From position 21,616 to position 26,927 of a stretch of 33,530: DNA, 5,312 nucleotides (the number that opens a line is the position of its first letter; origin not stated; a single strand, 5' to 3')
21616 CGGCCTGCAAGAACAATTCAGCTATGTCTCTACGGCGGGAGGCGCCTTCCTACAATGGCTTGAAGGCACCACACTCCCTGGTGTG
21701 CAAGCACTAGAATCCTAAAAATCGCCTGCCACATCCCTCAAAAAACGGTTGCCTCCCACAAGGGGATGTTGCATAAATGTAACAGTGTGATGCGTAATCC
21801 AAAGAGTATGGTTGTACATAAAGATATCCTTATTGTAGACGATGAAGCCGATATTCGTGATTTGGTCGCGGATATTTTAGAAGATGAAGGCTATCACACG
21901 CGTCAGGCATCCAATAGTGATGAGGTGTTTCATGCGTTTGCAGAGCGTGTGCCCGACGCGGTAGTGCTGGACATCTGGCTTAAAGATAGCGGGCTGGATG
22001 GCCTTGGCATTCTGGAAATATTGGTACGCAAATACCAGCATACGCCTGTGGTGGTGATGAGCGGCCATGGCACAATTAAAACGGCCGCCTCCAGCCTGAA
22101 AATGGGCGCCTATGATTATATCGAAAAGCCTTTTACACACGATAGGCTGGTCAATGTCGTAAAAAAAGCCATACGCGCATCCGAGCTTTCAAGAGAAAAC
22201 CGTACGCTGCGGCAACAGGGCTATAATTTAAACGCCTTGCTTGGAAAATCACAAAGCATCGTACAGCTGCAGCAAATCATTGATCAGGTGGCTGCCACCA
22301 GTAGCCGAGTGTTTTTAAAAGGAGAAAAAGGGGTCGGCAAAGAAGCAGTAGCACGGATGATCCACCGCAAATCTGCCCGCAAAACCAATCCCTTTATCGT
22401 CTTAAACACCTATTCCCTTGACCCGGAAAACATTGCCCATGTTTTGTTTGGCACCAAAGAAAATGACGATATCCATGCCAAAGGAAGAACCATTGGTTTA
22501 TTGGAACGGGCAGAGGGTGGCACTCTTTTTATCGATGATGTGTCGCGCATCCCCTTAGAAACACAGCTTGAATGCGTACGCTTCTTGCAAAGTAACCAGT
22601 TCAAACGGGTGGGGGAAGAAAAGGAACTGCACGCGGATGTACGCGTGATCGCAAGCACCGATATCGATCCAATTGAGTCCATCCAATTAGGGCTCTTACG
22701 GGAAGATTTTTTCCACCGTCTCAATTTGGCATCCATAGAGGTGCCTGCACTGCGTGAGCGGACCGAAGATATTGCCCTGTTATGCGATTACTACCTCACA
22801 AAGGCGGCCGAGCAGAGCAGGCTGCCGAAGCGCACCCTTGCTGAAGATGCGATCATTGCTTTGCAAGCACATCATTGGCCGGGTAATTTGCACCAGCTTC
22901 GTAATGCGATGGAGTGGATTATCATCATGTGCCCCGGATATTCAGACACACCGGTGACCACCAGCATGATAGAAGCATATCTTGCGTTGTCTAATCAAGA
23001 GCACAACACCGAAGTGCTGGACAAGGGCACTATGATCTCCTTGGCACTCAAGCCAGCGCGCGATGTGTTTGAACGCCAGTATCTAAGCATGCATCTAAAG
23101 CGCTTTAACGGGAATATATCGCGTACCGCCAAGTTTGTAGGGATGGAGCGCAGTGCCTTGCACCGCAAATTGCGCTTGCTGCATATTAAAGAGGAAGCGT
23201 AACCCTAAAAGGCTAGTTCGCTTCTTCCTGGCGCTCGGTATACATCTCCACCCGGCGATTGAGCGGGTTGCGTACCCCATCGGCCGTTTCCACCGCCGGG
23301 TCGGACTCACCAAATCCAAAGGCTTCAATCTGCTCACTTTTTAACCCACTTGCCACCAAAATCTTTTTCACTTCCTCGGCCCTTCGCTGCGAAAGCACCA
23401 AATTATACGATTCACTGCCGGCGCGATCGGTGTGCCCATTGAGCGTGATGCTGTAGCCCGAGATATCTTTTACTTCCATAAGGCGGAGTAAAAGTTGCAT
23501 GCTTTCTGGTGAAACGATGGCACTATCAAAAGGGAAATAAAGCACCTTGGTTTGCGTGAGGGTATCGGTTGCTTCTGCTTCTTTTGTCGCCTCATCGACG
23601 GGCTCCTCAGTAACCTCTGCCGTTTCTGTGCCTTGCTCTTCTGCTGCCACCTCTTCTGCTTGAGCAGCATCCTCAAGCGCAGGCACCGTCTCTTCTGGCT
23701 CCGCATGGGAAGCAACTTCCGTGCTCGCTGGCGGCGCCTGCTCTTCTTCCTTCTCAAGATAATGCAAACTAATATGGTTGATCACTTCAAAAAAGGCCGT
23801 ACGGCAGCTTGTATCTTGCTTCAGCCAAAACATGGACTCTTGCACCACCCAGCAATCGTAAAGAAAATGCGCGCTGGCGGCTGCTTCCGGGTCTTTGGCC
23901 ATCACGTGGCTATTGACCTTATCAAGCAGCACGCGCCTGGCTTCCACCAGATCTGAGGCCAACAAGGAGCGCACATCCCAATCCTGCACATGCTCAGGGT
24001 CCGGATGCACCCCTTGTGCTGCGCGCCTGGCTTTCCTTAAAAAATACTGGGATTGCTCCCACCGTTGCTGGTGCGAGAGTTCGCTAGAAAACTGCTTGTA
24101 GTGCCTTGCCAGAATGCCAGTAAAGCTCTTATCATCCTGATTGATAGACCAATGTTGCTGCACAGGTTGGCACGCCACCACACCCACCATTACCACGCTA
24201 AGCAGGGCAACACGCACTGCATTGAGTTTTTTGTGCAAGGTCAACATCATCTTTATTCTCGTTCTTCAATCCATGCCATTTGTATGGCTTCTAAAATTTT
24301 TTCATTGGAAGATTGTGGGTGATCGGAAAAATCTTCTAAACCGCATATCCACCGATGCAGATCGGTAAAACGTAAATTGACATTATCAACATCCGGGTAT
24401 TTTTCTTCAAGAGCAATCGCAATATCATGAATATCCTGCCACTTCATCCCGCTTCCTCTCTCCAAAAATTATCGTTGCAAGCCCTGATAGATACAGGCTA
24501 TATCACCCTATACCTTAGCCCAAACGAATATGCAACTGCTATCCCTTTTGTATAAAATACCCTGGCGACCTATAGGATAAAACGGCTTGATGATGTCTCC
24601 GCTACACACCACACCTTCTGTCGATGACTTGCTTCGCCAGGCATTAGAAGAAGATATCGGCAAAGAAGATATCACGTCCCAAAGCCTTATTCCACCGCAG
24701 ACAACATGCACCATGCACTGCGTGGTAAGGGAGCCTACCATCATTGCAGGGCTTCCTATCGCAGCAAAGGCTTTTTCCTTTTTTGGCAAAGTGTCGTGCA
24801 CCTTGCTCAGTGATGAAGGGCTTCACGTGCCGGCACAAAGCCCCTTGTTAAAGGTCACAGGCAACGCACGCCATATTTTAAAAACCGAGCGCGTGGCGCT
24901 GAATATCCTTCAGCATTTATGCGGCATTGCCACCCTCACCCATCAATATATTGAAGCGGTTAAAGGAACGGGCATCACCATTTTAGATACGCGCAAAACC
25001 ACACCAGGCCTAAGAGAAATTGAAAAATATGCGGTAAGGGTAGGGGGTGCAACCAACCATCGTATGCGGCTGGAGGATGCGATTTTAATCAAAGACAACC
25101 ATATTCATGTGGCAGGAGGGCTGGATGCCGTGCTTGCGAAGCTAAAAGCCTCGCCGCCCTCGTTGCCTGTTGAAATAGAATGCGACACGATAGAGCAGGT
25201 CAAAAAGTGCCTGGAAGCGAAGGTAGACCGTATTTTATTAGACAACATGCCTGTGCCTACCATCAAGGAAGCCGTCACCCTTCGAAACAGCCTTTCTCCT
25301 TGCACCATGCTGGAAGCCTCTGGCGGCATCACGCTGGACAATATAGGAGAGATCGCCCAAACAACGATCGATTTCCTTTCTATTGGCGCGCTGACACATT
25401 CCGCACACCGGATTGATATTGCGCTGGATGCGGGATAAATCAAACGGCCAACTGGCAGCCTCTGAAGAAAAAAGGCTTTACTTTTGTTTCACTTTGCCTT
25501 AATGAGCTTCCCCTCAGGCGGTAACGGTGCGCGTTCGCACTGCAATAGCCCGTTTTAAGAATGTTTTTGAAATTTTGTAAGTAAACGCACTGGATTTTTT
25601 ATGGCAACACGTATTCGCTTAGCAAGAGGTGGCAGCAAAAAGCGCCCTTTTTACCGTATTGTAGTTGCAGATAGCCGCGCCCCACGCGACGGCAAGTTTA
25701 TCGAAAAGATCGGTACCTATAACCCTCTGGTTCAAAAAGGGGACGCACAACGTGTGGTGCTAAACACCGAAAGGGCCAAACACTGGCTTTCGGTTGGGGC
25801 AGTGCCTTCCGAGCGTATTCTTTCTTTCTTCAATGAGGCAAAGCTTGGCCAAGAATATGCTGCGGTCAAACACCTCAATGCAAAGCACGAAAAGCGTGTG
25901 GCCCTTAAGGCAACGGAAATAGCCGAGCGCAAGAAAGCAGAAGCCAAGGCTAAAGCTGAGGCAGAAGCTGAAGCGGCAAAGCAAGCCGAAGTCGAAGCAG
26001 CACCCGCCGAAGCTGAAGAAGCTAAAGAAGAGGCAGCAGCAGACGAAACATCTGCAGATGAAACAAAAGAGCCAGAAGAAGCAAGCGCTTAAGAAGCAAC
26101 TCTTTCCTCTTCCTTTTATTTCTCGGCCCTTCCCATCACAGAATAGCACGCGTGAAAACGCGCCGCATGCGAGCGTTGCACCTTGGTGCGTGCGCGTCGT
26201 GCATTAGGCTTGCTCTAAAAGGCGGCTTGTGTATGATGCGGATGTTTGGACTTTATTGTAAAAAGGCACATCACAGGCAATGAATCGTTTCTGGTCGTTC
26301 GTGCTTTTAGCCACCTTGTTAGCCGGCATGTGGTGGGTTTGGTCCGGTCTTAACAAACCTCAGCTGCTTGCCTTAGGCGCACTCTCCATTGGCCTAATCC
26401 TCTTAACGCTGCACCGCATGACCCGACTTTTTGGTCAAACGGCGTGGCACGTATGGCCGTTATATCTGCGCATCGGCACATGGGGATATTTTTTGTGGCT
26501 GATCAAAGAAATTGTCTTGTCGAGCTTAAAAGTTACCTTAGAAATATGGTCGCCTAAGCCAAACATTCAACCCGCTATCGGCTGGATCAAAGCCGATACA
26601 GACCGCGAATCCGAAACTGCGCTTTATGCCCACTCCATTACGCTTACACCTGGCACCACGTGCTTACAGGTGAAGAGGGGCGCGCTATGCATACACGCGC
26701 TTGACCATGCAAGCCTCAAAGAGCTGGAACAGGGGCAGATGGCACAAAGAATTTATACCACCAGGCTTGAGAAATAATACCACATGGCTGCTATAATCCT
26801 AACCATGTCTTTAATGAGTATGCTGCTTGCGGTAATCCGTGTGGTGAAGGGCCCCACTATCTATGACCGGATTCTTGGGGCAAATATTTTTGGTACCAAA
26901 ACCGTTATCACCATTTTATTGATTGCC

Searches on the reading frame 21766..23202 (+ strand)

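Call 22: search_protein_families(library=pfam, proteins=[window:21766-23202:+], max_evalue=0.001)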
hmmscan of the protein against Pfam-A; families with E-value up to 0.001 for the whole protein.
window:21766-23202:+ (478 aa): 6 families
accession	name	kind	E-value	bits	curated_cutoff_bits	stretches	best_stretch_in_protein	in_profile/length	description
PF00158.32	Sigma54_activat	-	4.2e-44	150.6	20.2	1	159-324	2-167/168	Sigma-54 interaction domain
PF00072.30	Response_reg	-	1.5e-26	93.2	30.2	1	21-132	1-110/111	Response regulator receiver domain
PF25601.1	AAA_lid_14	-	4.7e-19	68.4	27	1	330-415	1-83/87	AAA+ ATPase lid domain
PF14532.12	Sigma54_activ_2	-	2.2e-17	64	25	1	159-329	1-138/138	Sigma-54 interaction domain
PF02954.25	HTH_8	-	2.2e-10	40.5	22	1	434-470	4-40/42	Bacterial regulatory protein, Fis family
PF07728.20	AAA_5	-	2.4e-06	28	22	1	182-299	2-122/139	AAA domain (dynein-related subfamily)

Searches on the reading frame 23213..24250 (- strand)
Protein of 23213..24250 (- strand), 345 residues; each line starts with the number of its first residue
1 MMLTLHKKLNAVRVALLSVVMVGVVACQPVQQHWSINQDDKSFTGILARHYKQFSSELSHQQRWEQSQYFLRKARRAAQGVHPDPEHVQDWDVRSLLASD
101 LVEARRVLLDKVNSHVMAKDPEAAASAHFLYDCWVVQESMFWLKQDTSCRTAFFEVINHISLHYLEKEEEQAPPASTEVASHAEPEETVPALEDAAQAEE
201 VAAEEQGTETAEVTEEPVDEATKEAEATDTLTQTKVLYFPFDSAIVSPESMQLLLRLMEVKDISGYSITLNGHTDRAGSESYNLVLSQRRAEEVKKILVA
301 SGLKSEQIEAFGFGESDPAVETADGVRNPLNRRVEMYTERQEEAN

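Call 22: search_protein_families(library=pfam, proteins=[window:23213-24250:-], max_evalue=0.001)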
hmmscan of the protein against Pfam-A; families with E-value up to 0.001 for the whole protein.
window:23213-24250:- (345 aa): 1 family
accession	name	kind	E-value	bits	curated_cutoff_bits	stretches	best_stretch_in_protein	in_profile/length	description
PF00691.25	OmpA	-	4.3e-20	72.3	27.2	1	238-332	1-98/98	OmpA family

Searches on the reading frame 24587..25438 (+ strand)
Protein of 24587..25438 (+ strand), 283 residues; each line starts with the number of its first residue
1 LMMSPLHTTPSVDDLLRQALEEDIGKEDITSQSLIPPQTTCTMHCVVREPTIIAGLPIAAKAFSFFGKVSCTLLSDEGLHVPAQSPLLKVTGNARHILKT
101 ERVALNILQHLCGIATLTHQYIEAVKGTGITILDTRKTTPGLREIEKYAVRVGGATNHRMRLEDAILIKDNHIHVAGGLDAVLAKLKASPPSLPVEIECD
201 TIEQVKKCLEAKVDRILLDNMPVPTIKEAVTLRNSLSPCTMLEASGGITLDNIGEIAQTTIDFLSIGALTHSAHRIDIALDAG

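Call 22: search_protein_families(library=pfam, proteins=[window:24587-25438:+], max_evalue=0.001)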
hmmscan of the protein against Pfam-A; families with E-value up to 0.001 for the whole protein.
window:24587-25438:+ (283 aa): 2 families
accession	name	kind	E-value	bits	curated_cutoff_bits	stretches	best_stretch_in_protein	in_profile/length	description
PF01729.25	QRPTase_C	-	8.8e-59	198.5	23.1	1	114-281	1-169/169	Quinolinate phosphoribosyl transferase, C-terminal domain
PF02749.22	QRPTase_N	-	5.4e-19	68.6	27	1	28-112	1-82/82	Quinolinate phosphoribosyl transferase, N-terminal domain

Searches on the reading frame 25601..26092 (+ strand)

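Call 22: search_protein_families(library=pfam, proteins=[window:25601-26092:+], max_evalue=0.001)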
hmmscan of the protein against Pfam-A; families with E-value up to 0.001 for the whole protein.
window:25601-26092:+ (163 aa): 1 family
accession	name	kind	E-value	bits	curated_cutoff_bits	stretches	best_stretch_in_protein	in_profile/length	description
PF00886.24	Ribosomal_S16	-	2.3e-29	101.5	27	1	9-70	1-62/62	Ribosomal protein S16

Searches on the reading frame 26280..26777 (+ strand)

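Call 22: search_protein_families(library=pfam, proteins=[window:26280-26777:+], max_evalue=0.001)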
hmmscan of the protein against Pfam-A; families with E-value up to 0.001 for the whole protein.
window:26280-26777:+ (165 aa): 1 family
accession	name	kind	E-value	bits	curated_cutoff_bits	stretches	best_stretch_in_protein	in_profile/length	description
PF01899.21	MNHE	-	2.4e-23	83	27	1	13-150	3-130/145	Na+/H+ ion antiporter subunit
